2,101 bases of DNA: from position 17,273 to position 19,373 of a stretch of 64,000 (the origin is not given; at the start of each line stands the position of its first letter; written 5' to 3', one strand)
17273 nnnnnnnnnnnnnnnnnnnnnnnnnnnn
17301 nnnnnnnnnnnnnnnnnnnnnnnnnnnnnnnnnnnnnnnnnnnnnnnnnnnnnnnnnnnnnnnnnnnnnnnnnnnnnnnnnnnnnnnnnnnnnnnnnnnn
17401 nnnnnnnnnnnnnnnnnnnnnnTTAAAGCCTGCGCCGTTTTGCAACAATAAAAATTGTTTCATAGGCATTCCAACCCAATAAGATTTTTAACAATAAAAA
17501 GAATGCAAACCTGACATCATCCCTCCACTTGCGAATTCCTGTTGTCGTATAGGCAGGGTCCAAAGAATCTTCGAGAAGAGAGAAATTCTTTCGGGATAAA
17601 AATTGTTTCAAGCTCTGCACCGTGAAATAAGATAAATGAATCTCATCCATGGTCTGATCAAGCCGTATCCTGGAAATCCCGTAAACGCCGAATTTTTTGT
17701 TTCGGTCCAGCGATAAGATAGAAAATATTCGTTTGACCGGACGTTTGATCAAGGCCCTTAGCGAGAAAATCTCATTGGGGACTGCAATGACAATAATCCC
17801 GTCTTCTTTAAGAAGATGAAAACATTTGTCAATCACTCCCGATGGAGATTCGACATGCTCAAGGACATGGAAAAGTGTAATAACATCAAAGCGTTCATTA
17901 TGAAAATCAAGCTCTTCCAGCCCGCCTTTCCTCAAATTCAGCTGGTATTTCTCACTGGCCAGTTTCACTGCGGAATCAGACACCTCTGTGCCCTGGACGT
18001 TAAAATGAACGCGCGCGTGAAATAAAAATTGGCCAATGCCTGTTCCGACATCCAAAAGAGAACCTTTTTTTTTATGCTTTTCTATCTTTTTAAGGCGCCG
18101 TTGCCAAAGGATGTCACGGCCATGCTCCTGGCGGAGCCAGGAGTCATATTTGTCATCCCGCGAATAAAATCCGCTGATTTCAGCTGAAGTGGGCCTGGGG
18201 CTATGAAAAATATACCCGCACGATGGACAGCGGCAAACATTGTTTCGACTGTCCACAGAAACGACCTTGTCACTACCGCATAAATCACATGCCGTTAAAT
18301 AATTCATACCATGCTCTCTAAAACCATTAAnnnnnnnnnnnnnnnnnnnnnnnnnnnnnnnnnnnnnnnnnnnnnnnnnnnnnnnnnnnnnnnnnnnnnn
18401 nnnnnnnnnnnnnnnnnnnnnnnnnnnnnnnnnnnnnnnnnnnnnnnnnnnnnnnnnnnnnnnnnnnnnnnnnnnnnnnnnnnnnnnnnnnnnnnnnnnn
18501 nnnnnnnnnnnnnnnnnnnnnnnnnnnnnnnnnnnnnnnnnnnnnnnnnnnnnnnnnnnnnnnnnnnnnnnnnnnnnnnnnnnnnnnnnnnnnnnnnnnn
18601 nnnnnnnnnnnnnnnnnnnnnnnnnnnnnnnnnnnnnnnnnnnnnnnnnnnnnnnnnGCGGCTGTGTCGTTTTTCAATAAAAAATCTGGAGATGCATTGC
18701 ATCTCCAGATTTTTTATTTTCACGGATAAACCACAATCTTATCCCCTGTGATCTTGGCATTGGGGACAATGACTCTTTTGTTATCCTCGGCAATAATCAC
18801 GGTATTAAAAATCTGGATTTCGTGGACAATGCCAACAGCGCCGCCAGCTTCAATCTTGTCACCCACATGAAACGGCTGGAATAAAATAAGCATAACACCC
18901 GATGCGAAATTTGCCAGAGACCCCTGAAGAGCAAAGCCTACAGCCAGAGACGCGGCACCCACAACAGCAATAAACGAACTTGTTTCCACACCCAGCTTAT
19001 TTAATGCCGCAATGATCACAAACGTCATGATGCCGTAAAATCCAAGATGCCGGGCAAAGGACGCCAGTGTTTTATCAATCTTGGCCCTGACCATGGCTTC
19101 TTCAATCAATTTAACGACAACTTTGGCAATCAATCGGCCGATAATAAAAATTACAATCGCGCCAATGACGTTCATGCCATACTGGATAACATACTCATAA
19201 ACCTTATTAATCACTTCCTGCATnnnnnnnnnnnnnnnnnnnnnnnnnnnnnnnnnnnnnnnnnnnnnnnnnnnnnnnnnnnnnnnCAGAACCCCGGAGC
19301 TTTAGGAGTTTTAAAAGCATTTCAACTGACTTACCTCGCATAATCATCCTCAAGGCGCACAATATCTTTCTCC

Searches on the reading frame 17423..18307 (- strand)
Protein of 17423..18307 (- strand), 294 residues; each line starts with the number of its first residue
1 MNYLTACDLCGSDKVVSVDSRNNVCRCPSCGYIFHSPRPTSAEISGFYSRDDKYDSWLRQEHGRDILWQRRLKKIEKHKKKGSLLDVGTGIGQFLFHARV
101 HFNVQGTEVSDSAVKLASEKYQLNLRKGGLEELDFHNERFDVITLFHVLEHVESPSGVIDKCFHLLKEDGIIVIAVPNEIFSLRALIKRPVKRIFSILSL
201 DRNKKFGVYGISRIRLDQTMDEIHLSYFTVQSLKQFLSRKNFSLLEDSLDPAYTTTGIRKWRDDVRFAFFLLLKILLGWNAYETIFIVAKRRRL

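Call 10: search_protein_families(library=pfam, proteins=[window:17423-18307:-])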
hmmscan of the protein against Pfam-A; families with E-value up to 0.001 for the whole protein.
window:17423-18307:- (294 aa): 8 families
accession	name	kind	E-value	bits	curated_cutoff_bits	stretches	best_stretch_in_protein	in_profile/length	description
PF13489.12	Methyltransf_23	-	1.3e-21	77.5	27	1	66-246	7-163/164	Methyltransferase domain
PF08241.18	Methyltransf_11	-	9.4e-16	58.7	21.2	1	85-174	1-95/95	Methyltransferase domain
PF13847.12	Methyltransf_31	-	2.3e-12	47.3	27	1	79-187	2-119/145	Methyltransferase domain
PF13649.12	Methyltransf_25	-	4.9e-12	46.8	27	1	85-170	2-97/97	Methyltransferase domain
PF08242.18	Methyltransf_12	-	1.6e-11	45.2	30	1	85-172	1-98/98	Methyltransferase domain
PF01209.24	Ubie_methyltran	-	2e-05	24.5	20.1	1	66-174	33-151/233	ubiE/COQ5 methyltransferase family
PF05219.18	DREV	-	0.00036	20.2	26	1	75-176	84-188/265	DREV methyltransferase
PF07021.18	MetW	-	0.00048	20.2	21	1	75-178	7-111/193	Methionine biosynthesis protein MetW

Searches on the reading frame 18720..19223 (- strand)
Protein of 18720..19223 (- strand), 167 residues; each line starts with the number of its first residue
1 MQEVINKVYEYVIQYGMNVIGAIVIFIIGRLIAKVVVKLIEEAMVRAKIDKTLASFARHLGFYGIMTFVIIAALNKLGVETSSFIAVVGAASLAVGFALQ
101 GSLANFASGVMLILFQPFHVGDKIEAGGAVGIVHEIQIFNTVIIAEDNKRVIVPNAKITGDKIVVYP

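Call 10: search_protein_families(library=pfam, proteins=[window:18720-19223:-])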
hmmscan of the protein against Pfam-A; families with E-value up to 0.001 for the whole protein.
window:18720-19223:- (167 aa): 3 families
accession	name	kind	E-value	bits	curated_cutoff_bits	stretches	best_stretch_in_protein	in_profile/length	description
PF00924.24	MS_channel_2nd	-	1.6e-16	60.6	20.2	1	102-163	2-63/68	Mechanosensitive ion channel, beta-domain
PF05552.17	MS_channel_1st_1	-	3.4e-11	43.3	22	1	10-52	8-50/50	Mechanosensitive ion channel, conserved TM helix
PF21088.3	MS_channel_1st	-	1.7e-07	31.5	23.1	1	63-100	5-42/42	Mechanosensitive ion channel, transmembrane helices 2/3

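Call 68: find_homologous_proteins(query=window:18720-19223:-, max_evalue=1e-10)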
Query window:18720-19223:- (167 aa): 3721 proteins with E <= 1e-10 among 4033 candidates; the best 120 are listed.
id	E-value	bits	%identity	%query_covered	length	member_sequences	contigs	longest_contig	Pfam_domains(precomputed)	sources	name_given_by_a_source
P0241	2.3e-95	335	100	100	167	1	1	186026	PF21088.3,PF00924.25,PF05552.18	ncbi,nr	ncbi:MAG: mechanosensitive ion channel [Candidatus Omnitrophica bacterium]|nr:mechanosensitive ion c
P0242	7.0e-82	291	83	100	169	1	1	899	PF21088.3,PF00924.25,PF05552.18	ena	-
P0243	5.0e-78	278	80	100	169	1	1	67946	PF21088.3,PF00924.25,PF05552.18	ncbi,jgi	jgi:small conductance mechanosensitive channel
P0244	9.9e-78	277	74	100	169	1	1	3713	PF21088.3,PF00924.25,PF05552.18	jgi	jgi:small conductance mechanosensitive channel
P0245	6.8e-76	271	78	99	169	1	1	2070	PF21088.3,PF00924.25,PF05552.18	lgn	-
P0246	4.2e-74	266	77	100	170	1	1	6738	PF21088.3,PF00924.25,PF05552.18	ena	-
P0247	7.2e-74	265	78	99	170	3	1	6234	PF21088.3,PF00924.25,PF05552.18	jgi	jgi:small conductance mechanosensitive channel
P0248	3.5e-73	263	75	99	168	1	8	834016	PF21088.3,PF00924.25,PF05552.18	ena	-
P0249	8.0e-73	261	78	99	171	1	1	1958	PF21088.3,PF00924.25,PF05552.18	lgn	-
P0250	5.4e-72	259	74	99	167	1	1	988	PF21088.3,PF00924.25,PF05552.18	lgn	-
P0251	6.5e-72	258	75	99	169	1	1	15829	PF21088.3,PF00924.25,PF05552.18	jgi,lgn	-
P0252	6.6e-72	258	75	100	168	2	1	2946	PF21088.3,PF00924.25,PF05552.18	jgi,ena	jgi:small conductance mechanosensitive channel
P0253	1.8e-71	257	75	99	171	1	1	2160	PF21088.3,PF00924.25,PF05552.18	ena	-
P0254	2.5e-71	257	75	99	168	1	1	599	PF21088.3,PF00924.25,PF05552.18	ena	-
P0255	2.6e-71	256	75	99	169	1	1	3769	PF21088.3,PF00924.25,PF05552.18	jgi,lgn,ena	-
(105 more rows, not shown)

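Call 69: find_encoding_contigs(protein=P0243, flank=10000, max_places=5)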
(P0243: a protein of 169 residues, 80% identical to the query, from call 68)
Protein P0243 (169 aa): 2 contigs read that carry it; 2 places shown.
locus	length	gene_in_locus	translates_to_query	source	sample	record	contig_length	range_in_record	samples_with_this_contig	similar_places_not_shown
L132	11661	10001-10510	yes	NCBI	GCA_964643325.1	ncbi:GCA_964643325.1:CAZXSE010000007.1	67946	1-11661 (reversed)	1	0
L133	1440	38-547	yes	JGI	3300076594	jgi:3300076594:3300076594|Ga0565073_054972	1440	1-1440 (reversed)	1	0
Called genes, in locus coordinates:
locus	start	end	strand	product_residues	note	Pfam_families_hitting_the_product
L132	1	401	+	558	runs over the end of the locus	PF03063:Prismane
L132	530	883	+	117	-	PF07238:PilZ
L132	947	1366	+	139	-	PF00571:CBS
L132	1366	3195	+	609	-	PF02543:Carbam_trans_N, PF16861:Carbam_trans_C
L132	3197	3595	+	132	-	PF19588:SxtJ (weak)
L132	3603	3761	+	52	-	PF19451:DUF5989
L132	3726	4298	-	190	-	PF10543:ORF6N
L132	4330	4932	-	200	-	PF10543:ORF6N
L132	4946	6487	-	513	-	PF13541:ChlI, PF00493:MCM, PF01078:Mg_chelatase, PF07728:AAA_5, PF13335:Mg_chelatase_C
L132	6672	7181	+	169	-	-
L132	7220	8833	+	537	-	PF05359:DUF748, PF05170:AsmA (weak), PF05359:DUF748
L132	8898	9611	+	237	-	-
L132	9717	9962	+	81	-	PF01381:HTH_3 (weak)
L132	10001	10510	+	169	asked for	PF05552:MS_channel_1st_1, PF21088:MS_channel_1st (weak), PF00924:MS_channel_2nd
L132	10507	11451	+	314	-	PF01636:APH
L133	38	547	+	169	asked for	PF05552:MS_channel_1st_1, PF21088:MS_channel_1st (weak), PF00924:MS_channel_2nd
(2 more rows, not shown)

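Call 70: find_encoding_contigs(protein=P0248, flank=10000, max_places=10)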
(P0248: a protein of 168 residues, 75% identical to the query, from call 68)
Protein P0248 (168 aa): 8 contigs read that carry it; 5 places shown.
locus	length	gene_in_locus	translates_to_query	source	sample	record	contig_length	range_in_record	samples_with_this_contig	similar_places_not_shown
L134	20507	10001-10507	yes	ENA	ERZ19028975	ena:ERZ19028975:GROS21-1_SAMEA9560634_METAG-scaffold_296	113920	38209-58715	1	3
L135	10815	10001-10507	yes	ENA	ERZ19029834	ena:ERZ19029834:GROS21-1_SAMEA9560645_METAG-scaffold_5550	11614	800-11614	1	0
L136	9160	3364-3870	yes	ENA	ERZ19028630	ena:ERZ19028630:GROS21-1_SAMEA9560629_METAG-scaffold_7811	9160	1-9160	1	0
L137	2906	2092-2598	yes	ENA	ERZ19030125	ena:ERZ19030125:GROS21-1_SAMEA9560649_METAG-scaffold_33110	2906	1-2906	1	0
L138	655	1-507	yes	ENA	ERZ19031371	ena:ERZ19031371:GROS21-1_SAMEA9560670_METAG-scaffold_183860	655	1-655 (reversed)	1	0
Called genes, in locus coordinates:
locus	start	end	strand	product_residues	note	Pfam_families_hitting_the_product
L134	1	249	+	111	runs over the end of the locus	PF01627:Hpt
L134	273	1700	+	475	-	PF08447:PAS_3, PF00015:MCPsignal (faint)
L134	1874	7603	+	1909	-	-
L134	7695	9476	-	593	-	PF00270:DEAD, PF04851:ResIII, PF00271:Helicase_C, PF16124:RecQ_Zn_bind, PF09382:RQC, PF00570:HRDC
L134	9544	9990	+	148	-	-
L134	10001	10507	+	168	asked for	PF05552:MS_channel_1st_1, PF21088:MS_channel_1st (weak), PF00924:MS_channel_2nd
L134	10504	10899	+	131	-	-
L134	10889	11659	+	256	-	-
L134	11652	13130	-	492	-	PF01590:GAF (weak), PF13185:GAF_2, PF13492:GAF_3, PF13487:HD_5, PF01966:HD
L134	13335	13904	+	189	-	PF07894:SACK1, PF13091:PLDc_2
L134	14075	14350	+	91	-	PF07719:TPR_2 (faint), PF13174:TPR_6 (faint), PF13424:TPR_12 (weak), PF28559:TPR_SusR (weak), PF00515:TPR_1 (faint), PF13432:TPR_16 (weak), PF14559:TPR_19 (weak)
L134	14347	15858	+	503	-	-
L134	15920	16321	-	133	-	PF07963:N_methyl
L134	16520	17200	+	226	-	PF00719:Pyrophosphatase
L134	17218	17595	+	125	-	PF00072:Response_reg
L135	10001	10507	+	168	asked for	PF05552:MS_channel_1st_1, PF21088:MS_channel_1st (weak), PF00924:MS_channel_2nd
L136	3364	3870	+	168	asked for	PF05552:MS_channel_1st_1, PF21088:MS_channel_1st (weak), PF00924:MS_channel_2nd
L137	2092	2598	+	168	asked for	PF05552:MS_channel_1st_1, PF21088:MS_channel_1st (weak), PF00924:MS_channel_2nd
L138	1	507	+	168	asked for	PF05552:MS_channel_1st_1, PF21088:MS_channel_1st (weak), PF00924:MS_channel_2nd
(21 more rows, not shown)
